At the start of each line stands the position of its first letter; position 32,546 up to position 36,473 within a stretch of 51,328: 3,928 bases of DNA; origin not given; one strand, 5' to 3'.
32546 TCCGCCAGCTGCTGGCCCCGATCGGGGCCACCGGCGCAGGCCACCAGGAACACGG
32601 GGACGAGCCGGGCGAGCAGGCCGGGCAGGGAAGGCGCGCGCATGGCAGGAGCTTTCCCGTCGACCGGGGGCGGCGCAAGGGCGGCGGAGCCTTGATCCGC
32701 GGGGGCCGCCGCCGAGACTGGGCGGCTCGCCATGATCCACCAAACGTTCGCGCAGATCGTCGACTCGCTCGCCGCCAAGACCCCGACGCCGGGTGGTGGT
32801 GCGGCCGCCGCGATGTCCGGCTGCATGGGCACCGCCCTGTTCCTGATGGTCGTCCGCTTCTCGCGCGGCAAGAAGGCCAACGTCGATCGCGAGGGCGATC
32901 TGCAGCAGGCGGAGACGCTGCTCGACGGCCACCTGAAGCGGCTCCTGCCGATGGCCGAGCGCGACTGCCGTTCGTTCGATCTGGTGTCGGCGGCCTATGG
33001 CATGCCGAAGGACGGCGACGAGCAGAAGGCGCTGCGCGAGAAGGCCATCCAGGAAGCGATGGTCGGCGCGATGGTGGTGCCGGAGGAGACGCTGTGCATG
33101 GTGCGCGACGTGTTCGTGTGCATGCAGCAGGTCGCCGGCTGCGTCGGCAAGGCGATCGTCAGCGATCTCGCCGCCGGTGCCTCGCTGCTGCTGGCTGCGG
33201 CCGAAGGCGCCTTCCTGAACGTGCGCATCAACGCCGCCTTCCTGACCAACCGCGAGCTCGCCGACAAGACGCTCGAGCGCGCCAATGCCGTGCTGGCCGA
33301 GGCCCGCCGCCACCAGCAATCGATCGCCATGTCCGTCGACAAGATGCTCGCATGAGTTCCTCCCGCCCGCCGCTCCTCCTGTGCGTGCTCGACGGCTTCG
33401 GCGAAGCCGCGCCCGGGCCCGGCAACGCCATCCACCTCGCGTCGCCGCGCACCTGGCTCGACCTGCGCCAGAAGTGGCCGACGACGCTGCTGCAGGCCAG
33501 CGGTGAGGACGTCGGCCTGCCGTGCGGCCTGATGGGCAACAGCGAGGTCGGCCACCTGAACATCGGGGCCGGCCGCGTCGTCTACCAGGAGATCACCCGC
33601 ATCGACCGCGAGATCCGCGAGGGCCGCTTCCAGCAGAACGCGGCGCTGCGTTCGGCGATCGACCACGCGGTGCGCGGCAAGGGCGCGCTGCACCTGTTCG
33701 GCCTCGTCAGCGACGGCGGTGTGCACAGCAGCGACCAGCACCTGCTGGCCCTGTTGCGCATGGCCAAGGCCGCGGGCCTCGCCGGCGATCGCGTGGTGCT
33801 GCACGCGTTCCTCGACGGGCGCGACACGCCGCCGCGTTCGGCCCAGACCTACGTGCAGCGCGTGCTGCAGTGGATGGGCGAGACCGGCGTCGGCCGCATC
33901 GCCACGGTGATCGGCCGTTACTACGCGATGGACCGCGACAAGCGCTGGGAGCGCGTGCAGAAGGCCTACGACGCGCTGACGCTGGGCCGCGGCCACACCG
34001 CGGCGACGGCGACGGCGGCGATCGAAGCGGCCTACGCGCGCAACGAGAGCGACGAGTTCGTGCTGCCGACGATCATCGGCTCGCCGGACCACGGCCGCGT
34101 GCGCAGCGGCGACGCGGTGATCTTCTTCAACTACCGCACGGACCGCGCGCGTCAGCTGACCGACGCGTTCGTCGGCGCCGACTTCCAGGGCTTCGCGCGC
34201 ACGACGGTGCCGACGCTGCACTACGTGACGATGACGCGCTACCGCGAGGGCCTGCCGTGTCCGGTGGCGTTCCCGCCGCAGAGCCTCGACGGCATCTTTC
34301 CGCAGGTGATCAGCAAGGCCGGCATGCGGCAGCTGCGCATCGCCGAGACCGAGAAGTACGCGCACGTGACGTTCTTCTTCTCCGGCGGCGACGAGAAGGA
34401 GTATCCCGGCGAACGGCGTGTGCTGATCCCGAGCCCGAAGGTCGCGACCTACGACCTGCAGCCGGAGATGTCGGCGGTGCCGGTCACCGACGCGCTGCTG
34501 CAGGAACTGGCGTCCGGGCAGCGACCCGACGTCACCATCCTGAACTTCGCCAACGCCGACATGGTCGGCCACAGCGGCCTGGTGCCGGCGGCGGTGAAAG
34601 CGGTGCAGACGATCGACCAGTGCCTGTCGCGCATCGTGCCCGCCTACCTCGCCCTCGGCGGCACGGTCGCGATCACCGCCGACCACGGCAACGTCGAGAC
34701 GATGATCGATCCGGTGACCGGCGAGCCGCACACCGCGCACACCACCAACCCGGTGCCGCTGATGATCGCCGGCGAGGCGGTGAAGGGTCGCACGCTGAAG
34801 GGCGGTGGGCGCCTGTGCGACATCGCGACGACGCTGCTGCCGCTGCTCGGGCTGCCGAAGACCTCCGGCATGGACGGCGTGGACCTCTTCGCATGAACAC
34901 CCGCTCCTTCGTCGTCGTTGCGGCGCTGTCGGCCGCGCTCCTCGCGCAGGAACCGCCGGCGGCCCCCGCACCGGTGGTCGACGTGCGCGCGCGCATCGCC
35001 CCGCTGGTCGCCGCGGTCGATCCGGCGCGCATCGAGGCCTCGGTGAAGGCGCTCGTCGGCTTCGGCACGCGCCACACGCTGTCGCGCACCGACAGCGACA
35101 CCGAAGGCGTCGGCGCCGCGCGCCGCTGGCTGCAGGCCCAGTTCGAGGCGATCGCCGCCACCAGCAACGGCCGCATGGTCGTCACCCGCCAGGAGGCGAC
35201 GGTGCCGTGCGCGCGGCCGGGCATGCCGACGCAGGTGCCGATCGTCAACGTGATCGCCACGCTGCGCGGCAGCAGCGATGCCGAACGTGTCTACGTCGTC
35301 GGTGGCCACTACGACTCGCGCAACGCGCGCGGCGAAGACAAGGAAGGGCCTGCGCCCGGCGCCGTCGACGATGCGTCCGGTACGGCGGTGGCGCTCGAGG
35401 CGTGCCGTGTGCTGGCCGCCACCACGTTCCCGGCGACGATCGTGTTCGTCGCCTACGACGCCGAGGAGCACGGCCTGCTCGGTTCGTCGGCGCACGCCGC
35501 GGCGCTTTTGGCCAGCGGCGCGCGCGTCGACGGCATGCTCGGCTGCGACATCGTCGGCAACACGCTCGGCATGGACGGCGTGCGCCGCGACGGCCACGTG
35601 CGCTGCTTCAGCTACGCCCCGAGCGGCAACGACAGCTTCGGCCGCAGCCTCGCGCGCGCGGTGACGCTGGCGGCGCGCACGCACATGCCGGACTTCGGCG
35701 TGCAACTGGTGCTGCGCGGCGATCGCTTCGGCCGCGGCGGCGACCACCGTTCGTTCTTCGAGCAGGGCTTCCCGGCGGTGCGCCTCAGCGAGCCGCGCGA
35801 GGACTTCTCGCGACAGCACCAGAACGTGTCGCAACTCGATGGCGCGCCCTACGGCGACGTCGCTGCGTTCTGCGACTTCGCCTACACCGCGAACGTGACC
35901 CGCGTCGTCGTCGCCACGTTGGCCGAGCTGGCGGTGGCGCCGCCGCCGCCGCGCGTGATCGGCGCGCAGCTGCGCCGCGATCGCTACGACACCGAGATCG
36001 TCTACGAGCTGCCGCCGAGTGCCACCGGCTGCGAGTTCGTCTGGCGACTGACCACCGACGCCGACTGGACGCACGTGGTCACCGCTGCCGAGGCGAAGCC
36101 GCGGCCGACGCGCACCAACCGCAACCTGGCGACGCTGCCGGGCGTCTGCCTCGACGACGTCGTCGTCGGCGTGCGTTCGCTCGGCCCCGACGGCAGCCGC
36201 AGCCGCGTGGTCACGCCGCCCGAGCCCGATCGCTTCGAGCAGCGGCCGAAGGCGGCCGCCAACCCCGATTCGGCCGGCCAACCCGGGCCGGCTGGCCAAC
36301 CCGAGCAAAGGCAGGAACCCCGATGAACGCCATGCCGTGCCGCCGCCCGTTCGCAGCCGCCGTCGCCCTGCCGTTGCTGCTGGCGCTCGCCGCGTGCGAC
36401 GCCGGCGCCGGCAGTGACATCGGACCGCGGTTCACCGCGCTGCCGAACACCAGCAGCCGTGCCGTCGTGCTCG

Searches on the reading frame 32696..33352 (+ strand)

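Call 24: search_protein_families(library=pfam, proteins=[window:32696-33352:+], max_evalue=0.00001)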
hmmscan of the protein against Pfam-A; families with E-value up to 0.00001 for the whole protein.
window:32696-33352:+ (219 aa): 1 family
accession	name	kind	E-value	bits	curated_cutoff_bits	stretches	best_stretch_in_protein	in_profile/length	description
PF04961.17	FTCD_C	-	2.1e-46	158.3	24.5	1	18-197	2-181/182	Formiminotransferase-cyclodeaminase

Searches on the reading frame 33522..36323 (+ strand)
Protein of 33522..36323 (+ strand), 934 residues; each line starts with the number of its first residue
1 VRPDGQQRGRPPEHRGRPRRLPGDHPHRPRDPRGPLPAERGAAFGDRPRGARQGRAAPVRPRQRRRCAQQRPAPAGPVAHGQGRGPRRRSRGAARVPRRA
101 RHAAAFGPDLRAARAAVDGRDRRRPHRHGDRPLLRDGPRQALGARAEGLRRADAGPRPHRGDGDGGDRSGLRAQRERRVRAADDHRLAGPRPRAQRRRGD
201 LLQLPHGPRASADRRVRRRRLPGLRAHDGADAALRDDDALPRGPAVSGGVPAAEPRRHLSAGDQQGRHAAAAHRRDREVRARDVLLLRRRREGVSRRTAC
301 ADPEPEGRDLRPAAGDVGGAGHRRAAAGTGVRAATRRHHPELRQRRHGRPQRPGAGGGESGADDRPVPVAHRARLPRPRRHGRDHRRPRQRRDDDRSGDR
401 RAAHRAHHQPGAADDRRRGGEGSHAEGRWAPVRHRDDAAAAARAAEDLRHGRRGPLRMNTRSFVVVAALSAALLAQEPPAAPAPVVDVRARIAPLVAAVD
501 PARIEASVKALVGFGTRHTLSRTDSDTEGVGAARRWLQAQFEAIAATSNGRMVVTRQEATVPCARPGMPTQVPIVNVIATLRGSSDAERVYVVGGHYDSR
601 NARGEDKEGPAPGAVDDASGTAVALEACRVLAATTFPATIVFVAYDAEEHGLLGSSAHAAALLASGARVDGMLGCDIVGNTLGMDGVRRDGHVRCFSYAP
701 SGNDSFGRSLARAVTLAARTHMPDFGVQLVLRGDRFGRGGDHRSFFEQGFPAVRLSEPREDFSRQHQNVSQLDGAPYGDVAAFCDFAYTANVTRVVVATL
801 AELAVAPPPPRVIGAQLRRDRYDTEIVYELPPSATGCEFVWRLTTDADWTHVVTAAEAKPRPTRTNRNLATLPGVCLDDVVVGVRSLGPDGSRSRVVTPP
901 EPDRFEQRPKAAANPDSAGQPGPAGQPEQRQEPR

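Call 26: search_protein_families(library=pfam, proteins=[window:33522-36323:+], max_evalue=0.00001)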
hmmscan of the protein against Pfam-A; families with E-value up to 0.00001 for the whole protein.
window:33522-36323:+ (934 aa): 2 families
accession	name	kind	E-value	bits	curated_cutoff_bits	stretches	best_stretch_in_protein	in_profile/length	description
PF04389.22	Peptidase_M28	-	5.8e-27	95.1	21.3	1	576-759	1-162/193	Peptidase family M28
PF01546.33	Peptidase_M20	-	8.6e-07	29.5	24.6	1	594-693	3-112/206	Peptidase family M20/M25/M40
